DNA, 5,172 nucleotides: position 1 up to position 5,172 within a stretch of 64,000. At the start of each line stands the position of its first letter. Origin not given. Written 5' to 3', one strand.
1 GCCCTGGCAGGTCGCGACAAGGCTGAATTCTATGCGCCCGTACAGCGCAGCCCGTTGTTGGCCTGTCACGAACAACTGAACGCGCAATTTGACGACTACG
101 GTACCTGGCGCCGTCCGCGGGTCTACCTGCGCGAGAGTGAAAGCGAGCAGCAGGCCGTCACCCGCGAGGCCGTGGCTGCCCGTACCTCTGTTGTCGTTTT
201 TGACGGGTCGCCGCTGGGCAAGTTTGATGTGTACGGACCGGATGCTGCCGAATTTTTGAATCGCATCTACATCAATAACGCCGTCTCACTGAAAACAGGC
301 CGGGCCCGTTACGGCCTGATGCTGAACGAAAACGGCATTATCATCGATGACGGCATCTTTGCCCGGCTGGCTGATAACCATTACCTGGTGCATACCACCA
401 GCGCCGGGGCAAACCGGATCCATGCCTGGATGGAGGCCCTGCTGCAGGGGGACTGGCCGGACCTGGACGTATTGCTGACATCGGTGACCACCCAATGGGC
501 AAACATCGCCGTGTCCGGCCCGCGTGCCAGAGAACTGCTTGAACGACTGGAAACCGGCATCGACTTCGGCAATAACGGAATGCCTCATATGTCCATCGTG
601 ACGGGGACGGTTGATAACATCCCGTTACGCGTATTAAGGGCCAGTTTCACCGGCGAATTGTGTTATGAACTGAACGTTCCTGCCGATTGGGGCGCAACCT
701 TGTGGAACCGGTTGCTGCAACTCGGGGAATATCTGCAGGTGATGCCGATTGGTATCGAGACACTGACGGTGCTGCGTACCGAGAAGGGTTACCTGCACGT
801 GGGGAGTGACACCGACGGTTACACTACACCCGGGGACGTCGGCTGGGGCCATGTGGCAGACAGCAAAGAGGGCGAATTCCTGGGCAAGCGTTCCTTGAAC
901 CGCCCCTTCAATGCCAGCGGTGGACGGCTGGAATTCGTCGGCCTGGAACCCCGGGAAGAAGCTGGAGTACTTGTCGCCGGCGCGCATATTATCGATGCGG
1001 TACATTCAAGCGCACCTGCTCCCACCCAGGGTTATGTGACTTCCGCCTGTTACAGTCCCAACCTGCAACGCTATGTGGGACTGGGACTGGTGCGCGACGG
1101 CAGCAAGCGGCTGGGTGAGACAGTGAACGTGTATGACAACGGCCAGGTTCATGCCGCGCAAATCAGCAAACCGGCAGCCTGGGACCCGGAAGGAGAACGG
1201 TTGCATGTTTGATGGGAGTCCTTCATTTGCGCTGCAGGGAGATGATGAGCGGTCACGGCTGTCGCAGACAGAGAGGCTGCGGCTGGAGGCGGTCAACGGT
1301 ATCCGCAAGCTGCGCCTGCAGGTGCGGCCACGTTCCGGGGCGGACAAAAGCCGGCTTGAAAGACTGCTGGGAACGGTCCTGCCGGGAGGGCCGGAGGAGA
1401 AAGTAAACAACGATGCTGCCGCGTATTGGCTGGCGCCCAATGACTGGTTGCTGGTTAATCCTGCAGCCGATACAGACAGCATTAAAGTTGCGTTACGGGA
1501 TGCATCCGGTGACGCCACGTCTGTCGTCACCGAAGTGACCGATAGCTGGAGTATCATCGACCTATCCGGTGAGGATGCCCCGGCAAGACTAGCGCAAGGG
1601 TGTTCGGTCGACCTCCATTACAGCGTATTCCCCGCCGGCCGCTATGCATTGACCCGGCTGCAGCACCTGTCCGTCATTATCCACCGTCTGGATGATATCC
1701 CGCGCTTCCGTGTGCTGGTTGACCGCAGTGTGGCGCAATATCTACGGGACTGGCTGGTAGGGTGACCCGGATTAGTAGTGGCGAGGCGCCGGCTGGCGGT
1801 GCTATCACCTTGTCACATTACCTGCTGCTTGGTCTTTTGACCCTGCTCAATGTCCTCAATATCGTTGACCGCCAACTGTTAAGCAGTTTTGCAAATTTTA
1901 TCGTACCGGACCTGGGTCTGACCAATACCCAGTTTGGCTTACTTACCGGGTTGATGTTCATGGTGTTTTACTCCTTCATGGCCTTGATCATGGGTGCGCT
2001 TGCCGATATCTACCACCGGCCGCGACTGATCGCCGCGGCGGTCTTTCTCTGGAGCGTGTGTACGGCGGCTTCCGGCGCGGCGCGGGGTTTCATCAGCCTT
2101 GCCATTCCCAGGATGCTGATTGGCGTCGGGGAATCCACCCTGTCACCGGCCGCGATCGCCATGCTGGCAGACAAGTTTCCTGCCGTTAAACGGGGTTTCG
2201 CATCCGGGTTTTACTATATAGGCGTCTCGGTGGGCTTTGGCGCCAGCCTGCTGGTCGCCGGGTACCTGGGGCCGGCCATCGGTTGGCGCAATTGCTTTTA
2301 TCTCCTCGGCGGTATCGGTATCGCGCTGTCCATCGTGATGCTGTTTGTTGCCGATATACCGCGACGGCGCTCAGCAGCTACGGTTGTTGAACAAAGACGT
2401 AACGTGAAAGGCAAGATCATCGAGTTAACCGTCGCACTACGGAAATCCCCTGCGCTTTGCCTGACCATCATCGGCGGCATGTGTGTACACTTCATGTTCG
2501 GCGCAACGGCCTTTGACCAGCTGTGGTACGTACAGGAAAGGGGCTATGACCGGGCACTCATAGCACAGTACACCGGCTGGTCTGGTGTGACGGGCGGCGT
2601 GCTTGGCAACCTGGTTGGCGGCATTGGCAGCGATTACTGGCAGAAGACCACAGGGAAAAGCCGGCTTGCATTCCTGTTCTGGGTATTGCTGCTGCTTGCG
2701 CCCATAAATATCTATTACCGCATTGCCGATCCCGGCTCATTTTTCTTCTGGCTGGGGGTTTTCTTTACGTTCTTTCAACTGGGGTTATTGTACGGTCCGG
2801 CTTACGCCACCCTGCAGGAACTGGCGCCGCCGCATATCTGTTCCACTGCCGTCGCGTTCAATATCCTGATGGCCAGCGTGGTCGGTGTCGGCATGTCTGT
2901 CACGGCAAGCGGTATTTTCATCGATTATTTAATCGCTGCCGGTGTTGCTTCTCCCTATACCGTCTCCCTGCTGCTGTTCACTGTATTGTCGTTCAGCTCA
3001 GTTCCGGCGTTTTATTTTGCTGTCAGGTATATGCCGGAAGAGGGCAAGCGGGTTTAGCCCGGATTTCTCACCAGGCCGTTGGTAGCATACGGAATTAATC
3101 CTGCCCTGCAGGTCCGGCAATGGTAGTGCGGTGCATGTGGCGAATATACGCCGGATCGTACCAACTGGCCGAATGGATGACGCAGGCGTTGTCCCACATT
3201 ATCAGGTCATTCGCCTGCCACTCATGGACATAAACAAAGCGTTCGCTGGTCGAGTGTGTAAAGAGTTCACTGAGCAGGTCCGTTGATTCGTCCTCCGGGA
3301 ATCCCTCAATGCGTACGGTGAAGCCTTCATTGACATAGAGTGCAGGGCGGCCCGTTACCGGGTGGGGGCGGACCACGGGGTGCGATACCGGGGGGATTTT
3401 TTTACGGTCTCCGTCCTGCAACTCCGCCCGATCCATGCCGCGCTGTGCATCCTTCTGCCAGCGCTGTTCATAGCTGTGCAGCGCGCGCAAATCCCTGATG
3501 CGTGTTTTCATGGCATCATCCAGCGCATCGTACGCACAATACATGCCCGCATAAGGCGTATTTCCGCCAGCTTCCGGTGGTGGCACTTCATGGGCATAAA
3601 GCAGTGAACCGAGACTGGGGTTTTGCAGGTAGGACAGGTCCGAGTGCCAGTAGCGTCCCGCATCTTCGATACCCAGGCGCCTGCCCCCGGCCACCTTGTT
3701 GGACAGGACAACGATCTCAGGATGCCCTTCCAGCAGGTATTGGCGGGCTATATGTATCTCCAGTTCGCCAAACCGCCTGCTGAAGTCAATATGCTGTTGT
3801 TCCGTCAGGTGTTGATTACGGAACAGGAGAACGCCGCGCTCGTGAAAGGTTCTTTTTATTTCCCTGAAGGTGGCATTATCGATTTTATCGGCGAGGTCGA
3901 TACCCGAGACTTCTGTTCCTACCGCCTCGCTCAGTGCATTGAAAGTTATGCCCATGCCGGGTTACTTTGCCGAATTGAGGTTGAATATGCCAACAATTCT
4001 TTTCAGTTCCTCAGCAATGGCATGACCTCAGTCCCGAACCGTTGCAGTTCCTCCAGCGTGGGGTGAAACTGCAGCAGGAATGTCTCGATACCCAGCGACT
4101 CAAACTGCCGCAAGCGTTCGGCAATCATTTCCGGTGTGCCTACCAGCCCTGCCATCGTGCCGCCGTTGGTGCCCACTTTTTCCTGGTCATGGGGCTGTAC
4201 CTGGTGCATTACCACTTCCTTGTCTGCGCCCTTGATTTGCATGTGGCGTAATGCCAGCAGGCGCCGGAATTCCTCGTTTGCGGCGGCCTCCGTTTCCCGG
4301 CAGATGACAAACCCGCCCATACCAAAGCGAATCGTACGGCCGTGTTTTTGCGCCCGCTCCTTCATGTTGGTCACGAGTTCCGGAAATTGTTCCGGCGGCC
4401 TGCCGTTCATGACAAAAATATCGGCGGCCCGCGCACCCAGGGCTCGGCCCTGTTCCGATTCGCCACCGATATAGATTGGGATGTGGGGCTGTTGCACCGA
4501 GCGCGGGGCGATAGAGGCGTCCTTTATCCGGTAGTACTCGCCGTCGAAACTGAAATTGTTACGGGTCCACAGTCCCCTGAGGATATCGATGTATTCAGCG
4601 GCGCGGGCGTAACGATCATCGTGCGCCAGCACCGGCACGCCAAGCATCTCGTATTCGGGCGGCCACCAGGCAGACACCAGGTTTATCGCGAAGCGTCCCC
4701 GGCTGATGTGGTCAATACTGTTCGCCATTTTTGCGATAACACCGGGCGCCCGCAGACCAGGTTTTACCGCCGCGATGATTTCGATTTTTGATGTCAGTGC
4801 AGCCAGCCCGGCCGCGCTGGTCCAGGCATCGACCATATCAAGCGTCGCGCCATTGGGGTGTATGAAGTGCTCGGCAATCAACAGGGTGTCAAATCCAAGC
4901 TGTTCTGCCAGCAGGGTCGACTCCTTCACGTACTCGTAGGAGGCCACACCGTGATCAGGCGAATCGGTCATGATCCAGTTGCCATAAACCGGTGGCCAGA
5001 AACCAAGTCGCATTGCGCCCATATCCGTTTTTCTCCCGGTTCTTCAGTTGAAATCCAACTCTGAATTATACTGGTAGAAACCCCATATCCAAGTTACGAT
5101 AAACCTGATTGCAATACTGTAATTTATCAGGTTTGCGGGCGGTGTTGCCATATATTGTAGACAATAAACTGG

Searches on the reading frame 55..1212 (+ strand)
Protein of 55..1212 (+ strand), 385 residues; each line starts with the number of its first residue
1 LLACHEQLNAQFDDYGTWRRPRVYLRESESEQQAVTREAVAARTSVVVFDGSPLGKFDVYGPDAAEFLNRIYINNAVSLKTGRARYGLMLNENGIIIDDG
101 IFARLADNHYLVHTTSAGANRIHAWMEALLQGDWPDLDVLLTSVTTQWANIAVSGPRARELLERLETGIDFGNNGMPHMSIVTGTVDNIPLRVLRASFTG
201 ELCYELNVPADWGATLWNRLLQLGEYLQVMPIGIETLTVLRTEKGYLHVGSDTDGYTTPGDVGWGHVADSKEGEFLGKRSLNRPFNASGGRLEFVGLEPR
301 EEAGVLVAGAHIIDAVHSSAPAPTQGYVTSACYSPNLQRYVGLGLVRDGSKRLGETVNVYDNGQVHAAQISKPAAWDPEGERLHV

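Call 22: search_protein_families(library=pfam, proteins=[window:55-1212:+], max_evalue=0.00001)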
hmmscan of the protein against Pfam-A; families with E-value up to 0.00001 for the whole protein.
window:55-1212:+ (385 aa): 2 families
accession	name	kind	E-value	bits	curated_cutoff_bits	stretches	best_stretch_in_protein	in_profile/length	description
PF01571.26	GCV_T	-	9.4e-65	218.8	25.6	1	3-266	3-254/255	Aminomethyltransferase folate-binding domain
PF08669.17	GCV_T_C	-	1.8e-11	44.2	25.9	1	294-377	3-80/80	Glycine cleavage T-protein C-terminal barrel domain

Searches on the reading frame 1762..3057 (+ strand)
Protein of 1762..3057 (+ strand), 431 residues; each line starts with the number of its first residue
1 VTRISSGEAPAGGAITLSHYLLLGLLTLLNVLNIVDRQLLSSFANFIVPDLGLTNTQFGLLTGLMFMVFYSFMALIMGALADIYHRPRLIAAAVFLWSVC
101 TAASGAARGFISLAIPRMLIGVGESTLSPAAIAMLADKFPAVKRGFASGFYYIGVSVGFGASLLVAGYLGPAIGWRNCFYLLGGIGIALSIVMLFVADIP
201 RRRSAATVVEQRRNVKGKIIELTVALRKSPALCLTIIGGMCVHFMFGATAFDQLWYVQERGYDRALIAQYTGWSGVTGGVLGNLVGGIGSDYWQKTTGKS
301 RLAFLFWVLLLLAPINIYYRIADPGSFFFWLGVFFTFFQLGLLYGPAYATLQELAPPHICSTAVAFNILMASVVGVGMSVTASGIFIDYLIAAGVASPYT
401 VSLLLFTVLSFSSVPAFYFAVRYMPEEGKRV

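Call 3: search_protein_families(library=ncbifam, proteins=[window:1762-3057:+], max_evalue=0.001)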
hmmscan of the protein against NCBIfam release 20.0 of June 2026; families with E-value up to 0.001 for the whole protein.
window:1762-3057:+ (431 aa): 22 families
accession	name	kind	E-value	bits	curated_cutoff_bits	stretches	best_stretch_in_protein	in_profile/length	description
TIGR00893.1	2A0114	subfamily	5.8e-27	94.6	395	1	28-218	1-190/399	D-galactonate transporter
TIGR00895.1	2A0115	subfamily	1.5e-20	73.5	418.55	1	21-196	17-191/398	aromatic acid/H+ symport family MFS transporter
TIGR00881.1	2A0104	subfamily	4.3e-20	72.1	407.75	1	32-386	6-369/379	phosphoglycerate transporter protein PgtP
TIGR00711.1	efflux_EmrB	subfamily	1.2e-15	57.2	230.2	1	24-199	5-179/485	DHA2 family efflux MFS transporter permease subunit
TIGR00894.1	2A0114euk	subfamily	1.5e-15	56.7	626.45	1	70-204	89-227/465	Na(+)-dependent inorganic phosphate cotransporter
TIGR00891.1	2A0112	subfamily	5.1e-15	55.4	552.9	1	51-315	42-251/405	sialate:H+ symport family MFS transporter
TIGR00880.1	2_A_01_02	superfamily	4.6e-13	49.5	131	1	71-196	12-137/141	multidrug resistance protein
NF008586.0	PRK11551.1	equivalog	9.6e-13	47.9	410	1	20-234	14-225/406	3-(3-hydroxy-phenyl)propionate transporter MhpT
TIGR02332.1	HpaX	equivalog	4.9e-12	45.7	615.4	1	25-203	12-196/412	4-hydroxyphenylacetate permease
NF008963.0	PRK12307.1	equivalog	5.1e-12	45.7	637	1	39-316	36-319/426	MFS transporter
NF003024.0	PRK03893.1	subfamily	4.6e-11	42.2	604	1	51-249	51-245/497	sialate:H+ symport family MFS transporter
NF053517.1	HbztTptrPcaK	equivalog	1.3e-09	37.6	770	1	24-197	22-194/437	4-hydroxybenzoate transporter PcaK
NF000009.1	tet_MFS_Tcr3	exception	1.9e-06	26.7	1000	1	11-204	18-218/512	tetracycline efflux MFS transporter Tcr3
NF000031.1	MFS_efflux_LmrA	exception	3.5e-05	22.7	850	1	14-195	24-206/484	lincomycin efflux MFS transporter Lmr(A)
NF002921.0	PRK03545.1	equivalog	4.5e-05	22.6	401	1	48-205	40-194/396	sugar transporter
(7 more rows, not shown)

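Call 4: search_protein_families(library=pfam, proteins=[window:1762-3057:+], max_evalue=0.001)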
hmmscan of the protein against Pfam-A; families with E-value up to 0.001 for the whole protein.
window:1762-3057:+ (431 aa): 1 family
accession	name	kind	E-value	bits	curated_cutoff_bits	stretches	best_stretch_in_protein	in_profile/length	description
PF07690.21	MFS_1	-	5.7e-39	134.4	33.4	1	27-375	2-343/347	Major Facilitator Superfamily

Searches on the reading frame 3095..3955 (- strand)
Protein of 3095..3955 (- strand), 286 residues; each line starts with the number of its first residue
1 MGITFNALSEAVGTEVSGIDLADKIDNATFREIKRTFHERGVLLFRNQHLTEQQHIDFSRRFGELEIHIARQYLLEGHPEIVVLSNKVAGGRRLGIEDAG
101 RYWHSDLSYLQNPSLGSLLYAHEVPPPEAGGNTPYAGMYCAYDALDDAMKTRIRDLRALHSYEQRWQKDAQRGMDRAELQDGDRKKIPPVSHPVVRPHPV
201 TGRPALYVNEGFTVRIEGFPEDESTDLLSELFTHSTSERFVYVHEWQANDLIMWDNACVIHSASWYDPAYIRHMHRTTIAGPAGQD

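Call 3: search_protein_families(library=ncbifam, proteins=[window:3095-3955:-], max_evalue=0.001)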
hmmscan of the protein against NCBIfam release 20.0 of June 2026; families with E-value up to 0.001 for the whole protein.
window:3095-3955:- (286 aa): 3 families
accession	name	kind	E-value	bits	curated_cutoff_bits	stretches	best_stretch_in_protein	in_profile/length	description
NF007104.0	PRK09553.1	equivalog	1.5e-64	217.9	313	1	3-281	5-275/282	taurine dioxygenase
NF045815.1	Neo-PentlctneFsynPtlD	equivalog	8e-43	146.8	550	1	10-276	9-283/301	neopentalenolactone/pentalenolactone F synthase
NF049937.1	CMthFAOxDecarbScoE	equivalog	2e-39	135.5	400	1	8-279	7-283/295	(3R)-3-[(carboxymethyl)amino]fatty acid oxygenase/decarboxylase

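Call 4: search_protein_families(library=pfam, proteins=[window:3095-3955:-], max_evalue=0.001)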
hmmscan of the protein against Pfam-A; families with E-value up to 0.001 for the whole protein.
window:3095-3955:- (286 aa): 1 family
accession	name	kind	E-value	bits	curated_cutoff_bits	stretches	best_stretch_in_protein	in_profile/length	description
PF02668.22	TauD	-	6.9e-70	236.4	27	1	6-278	3-267/267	Taurine catabolism dioxygenase TauD, TfdA family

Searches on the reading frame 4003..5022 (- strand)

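Call 3: search_protein_families(library=ncbifam, proteins=[window:4003-5022:-], max_evalue=0.001)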
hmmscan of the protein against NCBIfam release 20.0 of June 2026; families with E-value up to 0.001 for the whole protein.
window:4003-5022:- (339 aa): 29 families (the best 25 are shown)
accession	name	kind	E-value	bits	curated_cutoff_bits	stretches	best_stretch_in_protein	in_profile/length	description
TIGR04021.1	LLM_DMSO2_sfnG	equivalog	5.3e-76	256.3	382.95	1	7-338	4-346/350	dimethylsulfone monooxygenase SfnG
NF001939.1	PRK00719.1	subfamily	2e-59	201.3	510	2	26-265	23-254/373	alkanesulfonate monooxygenase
TIGR03565.1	alk_sulf_monoox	equivalog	1.2e-58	198.8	518.2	1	25-337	22-346/346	FMNH2-dependent alkanesulfonate monooxygenase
TIGR03612.1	RutA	equivalog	6e-43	147.7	498.3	1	4-338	1-350/355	pyrimidine utilization protein A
TIGR03560.1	F420_Rv1855c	subfamily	1.6e-41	142.6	231.4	1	28-230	11-218/227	TIGR03560 family F420-dependent LLM class oxidoreductase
TIGR03860.1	FMN_nitrolo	subfamily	1.5e-40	139.3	279.7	3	14-153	13-161/422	NtaA/DmoA family FMN-dependent monooxygenase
TIGR03619.1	F420_Rv2161c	subfamily_domain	9.5e-38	130.2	166.9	1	38-230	6-208/247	TIGR03619 family F420-dependent LLM class oxidoreductase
TIGR03621.1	F420_MSMEG_2516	subfamily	2.6e-22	79.3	213.15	1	30-312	14-274/295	TIGR03621 family F420-dependent LLM class oxidoreductase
TIGR03571.1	lucif_BA3436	subfamily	1.3e-20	73.9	303.9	1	5-227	12-229/304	TIGR03571 family LLM class oxidoreductase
TIGR03557.1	F420_G6P_family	subfamily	1.9e-17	63.4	210.4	1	35-244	18-218/316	TIGR03557 family F420-dependent LLM class oxidoreductase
TIGR03856.1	F420_MSMEG_2906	subfamily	1.6e-16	60.6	243.7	1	25-230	11-200/249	LLM class F420-dependent oxidoreductase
NF002619.0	PRK02271.1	equivalog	3.3e-15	56.2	276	1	30-231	14-203/329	5,10-methylenetetrahydromethanopterin reductase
TIGR04020.1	seco_metab_LLM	subfamily_domain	1.5e-14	53.9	244.45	1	23-229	12-216/341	MupA/Atu3671 family FMN-dependent luciferase-like monooxygenase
TIGR03555.1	F420_mer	equivalog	2.1e-14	53.6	348.7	1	34-230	16-200/325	5,10-methylenetetrahydromethanopterin reductase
TIGR03559.1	F420_Rv3520c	subfamily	8.7e-14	51.3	335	1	33-221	16-204/325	LLM class F420-dependent oxidoreductase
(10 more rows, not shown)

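Call 4: search_protein_families(library=pfam, proteins=[window:4003-5022:-], max_evalue=0.001)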
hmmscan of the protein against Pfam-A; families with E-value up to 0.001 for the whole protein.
window:4003-5022:- (339 aa): 1 family
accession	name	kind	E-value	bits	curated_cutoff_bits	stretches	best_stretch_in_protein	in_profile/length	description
PF00296.26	Bac_luciferase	-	9.7e-71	239.1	27.9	1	23-313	19-313/314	Luciferase-like monooxygenase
